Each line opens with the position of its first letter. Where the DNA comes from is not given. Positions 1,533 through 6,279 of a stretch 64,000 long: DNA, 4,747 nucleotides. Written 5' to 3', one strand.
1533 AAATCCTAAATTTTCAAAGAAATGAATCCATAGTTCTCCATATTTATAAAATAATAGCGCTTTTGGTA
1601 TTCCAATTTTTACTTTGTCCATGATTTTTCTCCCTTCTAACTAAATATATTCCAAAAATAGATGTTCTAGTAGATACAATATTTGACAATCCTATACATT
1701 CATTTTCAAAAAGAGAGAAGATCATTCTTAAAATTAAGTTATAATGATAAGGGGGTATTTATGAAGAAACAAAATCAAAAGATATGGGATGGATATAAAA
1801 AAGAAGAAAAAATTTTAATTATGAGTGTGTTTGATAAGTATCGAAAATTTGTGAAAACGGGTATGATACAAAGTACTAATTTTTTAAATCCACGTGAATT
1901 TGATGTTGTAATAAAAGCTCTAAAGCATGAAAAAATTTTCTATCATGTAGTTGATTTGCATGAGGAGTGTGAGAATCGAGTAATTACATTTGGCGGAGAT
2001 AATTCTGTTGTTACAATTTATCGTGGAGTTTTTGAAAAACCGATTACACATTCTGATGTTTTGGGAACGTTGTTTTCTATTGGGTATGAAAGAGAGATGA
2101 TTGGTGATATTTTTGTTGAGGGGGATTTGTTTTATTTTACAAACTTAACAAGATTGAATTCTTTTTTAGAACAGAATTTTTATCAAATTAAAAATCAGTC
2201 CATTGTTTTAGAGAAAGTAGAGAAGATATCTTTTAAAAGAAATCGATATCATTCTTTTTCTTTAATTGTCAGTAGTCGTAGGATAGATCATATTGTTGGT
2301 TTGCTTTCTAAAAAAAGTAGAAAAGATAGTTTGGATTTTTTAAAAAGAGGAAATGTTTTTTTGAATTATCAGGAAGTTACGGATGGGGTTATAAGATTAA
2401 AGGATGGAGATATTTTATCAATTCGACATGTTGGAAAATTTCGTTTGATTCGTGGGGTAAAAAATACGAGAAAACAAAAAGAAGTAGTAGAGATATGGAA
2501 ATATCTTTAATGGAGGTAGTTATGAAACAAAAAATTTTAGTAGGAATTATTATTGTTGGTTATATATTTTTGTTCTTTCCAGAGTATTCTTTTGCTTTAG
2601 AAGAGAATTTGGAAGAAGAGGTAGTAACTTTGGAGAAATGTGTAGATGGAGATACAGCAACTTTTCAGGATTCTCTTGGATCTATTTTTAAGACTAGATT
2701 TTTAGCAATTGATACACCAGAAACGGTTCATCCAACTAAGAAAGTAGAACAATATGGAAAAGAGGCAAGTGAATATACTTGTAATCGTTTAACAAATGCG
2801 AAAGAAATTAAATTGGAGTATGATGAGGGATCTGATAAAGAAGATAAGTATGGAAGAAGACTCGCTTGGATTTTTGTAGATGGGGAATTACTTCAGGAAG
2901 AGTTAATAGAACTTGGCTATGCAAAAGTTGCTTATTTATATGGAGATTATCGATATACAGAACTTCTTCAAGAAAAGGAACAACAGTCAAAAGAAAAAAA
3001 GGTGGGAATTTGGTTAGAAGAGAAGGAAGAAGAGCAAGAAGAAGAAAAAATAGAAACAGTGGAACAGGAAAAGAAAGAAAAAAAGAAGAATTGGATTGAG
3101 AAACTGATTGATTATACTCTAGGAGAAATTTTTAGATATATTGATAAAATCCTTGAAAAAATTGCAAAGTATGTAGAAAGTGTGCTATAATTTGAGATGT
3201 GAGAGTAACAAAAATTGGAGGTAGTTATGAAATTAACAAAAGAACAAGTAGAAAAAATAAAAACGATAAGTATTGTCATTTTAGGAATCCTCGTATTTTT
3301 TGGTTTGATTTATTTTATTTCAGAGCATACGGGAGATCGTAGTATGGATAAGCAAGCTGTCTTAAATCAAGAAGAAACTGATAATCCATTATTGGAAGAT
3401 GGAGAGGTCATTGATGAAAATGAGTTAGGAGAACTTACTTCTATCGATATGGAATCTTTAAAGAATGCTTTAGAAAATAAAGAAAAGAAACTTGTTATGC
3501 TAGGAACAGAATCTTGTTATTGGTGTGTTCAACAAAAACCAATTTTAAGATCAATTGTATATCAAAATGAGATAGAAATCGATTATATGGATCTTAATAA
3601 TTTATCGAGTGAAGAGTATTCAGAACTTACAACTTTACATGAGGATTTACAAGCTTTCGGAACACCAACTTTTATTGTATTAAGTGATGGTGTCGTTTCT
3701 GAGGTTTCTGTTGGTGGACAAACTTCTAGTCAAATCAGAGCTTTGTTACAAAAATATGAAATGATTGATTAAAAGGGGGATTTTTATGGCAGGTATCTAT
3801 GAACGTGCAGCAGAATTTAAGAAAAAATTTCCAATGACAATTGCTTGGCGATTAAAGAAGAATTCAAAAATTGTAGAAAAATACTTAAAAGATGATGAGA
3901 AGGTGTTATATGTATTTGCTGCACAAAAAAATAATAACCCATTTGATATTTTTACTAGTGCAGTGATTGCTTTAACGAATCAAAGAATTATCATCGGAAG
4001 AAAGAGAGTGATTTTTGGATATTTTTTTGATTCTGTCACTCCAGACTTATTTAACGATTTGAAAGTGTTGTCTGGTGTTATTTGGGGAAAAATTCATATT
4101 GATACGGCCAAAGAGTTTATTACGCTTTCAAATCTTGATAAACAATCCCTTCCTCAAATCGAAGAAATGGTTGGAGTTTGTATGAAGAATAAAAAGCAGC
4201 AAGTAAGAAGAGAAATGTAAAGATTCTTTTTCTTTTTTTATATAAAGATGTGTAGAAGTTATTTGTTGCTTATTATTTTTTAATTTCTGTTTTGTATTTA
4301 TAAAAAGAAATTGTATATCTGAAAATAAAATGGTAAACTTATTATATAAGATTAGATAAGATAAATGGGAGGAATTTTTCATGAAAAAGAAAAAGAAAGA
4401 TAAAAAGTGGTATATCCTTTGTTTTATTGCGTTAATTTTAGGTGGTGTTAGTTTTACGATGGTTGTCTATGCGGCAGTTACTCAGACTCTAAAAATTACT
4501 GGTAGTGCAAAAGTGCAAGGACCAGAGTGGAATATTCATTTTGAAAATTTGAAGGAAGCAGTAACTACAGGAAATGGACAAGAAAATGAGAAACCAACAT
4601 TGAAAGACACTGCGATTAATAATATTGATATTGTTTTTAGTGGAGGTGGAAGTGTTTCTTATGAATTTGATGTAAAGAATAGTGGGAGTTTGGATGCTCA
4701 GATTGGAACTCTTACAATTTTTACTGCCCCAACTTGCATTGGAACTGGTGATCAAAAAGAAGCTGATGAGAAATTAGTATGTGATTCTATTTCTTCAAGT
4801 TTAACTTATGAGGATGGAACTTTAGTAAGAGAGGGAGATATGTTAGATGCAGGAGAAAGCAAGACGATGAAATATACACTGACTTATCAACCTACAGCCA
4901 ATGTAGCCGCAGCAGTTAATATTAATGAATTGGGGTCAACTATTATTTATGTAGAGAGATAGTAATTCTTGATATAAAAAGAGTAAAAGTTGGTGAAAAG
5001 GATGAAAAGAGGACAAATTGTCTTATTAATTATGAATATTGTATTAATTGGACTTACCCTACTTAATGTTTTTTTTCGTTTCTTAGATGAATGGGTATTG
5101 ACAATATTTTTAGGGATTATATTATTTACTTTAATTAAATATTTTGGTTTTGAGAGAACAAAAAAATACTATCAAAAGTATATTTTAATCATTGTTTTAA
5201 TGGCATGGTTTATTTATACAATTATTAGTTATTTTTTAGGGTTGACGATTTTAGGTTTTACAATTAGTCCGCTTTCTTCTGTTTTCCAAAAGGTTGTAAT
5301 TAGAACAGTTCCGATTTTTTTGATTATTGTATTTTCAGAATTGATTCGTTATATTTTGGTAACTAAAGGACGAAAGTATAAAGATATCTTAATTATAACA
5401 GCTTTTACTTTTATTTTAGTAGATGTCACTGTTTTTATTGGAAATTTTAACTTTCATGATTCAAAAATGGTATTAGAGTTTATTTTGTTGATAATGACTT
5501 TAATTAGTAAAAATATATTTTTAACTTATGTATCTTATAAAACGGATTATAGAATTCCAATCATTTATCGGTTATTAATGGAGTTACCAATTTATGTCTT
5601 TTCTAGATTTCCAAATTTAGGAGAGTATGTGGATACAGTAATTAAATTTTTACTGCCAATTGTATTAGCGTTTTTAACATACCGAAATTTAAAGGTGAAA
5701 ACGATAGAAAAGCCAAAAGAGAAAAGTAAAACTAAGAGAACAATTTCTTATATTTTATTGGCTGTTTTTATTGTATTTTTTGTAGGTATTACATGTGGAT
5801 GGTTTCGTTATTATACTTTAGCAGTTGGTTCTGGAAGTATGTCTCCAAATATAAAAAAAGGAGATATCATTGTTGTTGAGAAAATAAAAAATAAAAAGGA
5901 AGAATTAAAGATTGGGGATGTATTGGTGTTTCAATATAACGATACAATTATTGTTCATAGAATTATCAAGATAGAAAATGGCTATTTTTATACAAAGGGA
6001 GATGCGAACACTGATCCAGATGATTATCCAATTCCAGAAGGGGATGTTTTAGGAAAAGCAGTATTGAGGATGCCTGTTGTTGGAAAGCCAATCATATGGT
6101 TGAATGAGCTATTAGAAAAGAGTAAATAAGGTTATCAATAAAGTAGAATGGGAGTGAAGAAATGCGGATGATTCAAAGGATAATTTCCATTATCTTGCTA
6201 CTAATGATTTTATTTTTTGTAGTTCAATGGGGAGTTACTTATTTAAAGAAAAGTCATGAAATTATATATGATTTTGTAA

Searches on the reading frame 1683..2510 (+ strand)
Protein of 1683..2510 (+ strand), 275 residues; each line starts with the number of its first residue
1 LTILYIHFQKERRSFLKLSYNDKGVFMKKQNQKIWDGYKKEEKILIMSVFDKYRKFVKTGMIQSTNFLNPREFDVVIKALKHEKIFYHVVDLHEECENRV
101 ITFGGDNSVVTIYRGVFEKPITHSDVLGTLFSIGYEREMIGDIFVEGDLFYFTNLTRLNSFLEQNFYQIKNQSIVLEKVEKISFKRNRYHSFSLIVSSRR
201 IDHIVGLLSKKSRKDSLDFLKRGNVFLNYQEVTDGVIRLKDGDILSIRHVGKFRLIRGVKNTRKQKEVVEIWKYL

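Call 71: search_protein_families(library=pfam, proteins=[window:1683-2510:+], max_evalue=0.001)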
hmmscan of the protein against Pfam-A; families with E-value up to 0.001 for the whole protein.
window:1683-2510:+ (275 aa): 1 family
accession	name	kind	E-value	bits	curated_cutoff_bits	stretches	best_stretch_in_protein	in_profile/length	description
PF17774.7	YlmH_RBD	-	2.4e-12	47.5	23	1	121-180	22-81/84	Putative RNA-binding domain in YlmH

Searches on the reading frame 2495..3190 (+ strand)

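Call 71: search_protein_families(library=pfam, proteins=[window:2495-3190:+], max_evalue=0.001)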
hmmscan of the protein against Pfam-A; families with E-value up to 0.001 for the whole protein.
window:2495-3190:+ (231 aa): 1 family
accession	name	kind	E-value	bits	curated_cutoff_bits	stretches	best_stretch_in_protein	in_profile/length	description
PF00565.23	SNase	-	1.3e-22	80.7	21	1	67-173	2-105/107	Staphylococcal nuclease homologue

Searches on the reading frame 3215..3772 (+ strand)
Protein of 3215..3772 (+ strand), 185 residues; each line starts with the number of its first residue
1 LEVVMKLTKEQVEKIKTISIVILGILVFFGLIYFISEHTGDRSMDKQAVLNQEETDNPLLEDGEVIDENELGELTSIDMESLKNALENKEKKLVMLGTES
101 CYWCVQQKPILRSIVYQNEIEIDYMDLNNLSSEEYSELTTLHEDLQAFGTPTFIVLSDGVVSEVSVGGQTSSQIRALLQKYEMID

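Call 71: search_protein_families(library=pfam, proteins=[window:3215-3772:+], max_evalue=0.001)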
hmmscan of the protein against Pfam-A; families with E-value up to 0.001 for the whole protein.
window:3215-3772:+ (185 aa): 1 family
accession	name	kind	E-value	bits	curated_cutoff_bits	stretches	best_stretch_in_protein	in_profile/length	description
PF13098.12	Thioredoxin_2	-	4e-05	24.3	27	1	86-178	2-104/104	Thioredoxin-like domain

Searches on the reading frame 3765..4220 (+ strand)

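Call 71: search_protein_families(library=pfam, proteins=[window:3765-4220:+], max_evalue=0.001)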
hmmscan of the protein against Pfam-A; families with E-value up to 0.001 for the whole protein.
window:3765-4220:+ (151 aa): 1 family
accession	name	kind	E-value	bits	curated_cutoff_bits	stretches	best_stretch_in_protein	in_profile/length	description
PF14470.12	bPH_3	-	7.4e-12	46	23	1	41-136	1-93/95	Bacterial PH domain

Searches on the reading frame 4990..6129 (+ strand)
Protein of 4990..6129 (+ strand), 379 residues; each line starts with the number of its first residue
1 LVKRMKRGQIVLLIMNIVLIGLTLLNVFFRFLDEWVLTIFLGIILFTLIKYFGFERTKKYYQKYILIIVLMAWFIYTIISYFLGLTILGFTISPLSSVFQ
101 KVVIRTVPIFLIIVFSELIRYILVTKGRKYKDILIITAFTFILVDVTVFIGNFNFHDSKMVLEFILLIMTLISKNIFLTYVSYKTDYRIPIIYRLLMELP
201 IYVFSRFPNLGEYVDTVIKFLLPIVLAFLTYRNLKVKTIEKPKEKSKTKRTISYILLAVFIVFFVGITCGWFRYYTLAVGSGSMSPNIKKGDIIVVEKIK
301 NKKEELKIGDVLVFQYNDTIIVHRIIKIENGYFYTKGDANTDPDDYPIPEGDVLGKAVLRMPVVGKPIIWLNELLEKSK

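Call 70: search_protein_families(library=ncbifam, proteins=[window:4990-6129:+], max_evalue=1e-10)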
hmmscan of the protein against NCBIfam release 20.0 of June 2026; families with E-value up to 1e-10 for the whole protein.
window:4990-6129:+ (379 aa): 3 families
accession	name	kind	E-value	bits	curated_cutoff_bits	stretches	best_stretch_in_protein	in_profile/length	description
TIGR02228.1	sigpep_I_arch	equivalog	6.6e-24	84.6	51.85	1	250-367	5-129/158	signal peptidase I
NF046067.1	SigPepSipWBacil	equivalog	3.8e-15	56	190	1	271-365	35-134/189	signal peptidase I SipW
TIGR02227.1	sigpep_I_bact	equivalog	8.7e-12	45.2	47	1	257-330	3-79/162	signal peptidase I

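Call 71: search_protein_families(library=pfam, proteins=[window:4990-6129:+], max_evalue=0.001)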
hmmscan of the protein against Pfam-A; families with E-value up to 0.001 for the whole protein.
window:4990-6129:+ (379 aa): 2 families
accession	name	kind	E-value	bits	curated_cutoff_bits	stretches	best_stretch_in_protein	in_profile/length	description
PF10502.14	Peptidase_S26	-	7.2e-08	33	22.9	1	256-326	5-78/168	Signal peptidase, peptidase S26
PF00717.28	Peptidase_S24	-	2.6e-07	30.8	23.3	1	274-337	35-93/116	Peptidase S24-like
